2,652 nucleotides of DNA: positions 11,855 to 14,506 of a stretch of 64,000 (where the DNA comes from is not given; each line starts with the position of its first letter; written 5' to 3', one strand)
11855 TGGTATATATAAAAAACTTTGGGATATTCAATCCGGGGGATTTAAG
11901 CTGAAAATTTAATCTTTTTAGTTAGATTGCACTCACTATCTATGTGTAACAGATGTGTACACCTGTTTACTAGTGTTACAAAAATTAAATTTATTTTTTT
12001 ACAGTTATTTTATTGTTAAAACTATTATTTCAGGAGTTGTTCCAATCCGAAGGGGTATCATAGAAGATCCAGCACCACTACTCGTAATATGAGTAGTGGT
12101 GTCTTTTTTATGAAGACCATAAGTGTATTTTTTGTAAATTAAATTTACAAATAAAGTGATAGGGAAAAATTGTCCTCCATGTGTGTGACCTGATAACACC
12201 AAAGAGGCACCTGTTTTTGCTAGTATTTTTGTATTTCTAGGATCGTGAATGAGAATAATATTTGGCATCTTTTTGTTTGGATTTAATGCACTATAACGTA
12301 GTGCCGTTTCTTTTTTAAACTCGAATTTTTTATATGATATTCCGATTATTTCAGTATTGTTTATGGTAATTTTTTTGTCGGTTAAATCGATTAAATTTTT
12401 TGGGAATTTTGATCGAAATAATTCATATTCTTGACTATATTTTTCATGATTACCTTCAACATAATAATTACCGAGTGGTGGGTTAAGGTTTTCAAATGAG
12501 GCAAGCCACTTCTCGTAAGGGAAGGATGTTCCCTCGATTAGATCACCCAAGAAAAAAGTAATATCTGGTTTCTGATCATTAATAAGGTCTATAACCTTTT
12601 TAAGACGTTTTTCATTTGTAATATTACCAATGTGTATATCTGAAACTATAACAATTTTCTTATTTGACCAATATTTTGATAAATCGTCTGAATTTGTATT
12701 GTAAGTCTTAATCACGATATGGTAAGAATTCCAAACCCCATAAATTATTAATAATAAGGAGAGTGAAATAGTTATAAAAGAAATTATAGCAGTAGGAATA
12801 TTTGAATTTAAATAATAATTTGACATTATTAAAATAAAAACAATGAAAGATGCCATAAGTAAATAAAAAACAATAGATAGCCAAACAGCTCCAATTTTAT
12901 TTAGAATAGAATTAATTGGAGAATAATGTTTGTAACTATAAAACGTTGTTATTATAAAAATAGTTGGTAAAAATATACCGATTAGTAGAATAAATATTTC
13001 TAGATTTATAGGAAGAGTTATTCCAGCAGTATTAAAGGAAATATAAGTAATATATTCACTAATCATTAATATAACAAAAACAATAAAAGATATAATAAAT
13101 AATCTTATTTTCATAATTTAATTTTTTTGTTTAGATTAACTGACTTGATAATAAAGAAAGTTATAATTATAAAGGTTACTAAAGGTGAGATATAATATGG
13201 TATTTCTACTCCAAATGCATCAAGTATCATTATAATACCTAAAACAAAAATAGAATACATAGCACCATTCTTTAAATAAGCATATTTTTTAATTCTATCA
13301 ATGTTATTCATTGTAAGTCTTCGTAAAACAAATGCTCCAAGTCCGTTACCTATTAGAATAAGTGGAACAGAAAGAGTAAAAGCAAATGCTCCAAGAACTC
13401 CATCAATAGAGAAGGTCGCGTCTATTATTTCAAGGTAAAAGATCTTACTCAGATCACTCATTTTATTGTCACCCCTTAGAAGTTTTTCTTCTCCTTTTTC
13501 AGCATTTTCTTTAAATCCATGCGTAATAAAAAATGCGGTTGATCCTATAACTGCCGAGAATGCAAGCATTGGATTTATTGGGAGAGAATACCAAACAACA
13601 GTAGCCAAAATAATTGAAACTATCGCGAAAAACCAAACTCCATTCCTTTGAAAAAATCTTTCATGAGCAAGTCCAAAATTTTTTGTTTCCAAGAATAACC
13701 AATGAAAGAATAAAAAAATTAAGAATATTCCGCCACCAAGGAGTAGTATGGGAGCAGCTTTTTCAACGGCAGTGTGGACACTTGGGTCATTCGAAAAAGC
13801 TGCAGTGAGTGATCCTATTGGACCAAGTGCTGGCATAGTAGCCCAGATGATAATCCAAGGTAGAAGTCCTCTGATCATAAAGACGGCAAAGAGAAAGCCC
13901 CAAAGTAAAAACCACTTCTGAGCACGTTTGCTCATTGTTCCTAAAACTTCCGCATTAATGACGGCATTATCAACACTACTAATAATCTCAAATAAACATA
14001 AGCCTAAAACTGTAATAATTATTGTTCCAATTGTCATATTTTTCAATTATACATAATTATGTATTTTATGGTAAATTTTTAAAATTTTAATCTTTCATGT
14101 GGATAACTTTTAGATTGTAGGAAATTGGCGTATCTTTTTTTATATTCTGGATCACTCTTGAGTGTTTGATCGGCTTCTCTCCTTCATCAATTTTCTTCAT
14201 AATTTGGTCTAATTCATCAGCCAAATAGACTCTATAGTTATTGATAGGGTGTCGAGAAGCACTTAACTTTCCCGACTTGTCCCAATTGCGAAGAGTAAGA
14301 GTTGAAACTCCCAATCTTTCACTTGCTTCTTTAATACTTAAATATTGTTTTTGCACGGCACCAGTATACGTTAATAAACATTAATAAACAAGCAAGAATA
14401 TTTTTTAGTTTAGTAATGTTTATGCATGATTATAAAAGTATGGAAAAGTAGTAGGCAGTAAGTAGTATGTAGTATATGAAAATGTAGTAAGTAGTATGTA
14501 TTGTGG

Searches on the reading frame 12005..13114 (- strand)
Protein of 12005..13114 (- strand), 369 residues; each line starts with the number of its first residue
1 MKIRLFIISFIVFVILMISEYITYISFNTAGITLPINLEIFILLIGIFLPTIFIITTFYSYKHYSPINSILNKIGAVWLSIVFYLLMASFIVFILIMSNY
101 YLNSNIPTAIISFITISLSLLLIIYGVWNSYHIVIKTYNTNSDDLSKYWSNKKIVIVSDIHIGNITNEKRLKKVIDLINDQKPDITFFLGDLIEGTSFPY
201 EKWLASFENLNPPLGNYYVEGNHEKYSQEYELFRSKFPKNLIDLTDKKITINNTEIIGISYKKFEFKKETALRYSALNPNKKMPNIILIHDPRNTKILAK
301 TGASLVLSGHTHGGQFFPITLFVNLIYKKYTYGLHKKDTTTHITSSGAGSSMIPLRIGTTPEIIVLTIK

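Call 77: search_protein_families(library=pfam, proteins=[window:12005-13114:-], max_evalue=0.001)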
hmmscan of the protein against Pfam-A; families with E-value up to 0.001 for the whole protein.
window:12005-13114:- (369 aa): 2 families
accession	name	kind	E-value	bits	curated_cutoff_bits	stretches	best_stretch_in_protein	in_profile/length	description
PF00149.33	Metallophos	-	7.9e-15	56.2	21.5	1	153-313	2-190/191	Calcineurin-like phosphoesterase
PF12850.12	Metallophos_2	-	1.9e-07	31.7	27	1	153-324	2-131/154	Calcineurin-like phosphoesterase superfamily domain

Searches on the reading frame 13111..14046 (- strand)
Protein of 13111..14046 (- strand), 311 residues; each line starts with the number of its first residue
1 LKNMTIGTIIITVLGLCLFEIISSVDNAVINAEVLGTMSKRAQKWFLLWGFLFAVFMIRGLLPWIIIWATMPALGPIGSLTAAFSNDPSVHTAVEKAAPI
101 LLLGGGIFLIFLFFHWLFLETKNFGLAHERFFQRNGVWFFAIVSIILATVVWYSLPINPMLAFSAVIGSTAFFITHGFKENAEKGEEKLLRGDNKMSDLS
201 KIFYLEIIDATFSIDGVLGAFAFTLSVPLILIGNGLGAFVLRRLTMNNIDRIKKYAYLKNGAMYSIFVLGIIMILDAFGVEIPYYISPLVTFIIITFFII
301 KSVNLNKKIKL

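Call 77: search_protein_families(library=pfam, proteins=[window:13111-14046:-], max_evalue=0.001)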
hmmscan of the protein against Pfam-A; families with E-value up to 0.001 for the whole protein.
window:13111-14046:- (311 aa): 2 families
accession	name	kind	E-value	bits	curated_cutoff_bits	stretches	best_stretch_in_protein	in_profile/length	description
PF04332.21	DUF475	-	4.8e-45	155.1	27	1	25-308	1-292/293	Protein of unknown function (DUF475)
PF03741.22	TerC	-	6.4e-18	65.6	27.8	2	194-276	94-177/178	Integral membrane protein TerC family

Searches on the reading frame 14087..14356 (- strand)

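Call 77: search_protein_families(library=pfam, proteins=[window:14087-14356:-], max_evalue=0.001)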
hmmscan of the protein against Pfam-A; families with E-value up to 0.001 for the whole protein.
window:14087-14356:- (89 aa): 3 families
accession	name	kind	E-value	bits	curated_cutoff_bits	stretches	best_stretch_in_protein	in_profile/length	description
PF00376.29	MerR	-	3.5e-11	43.2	28.2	1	7-44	1-38/38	MerR family regulatory protein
PF13411.12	MerR_1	-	2e-07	31.5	21.6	1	7-52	2-46/69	MerR HTH family regulatory protein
PF12728.13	HTH_17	-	2.7e-07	31.2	27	1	5-54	1-48/51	Helix-turn-helix domain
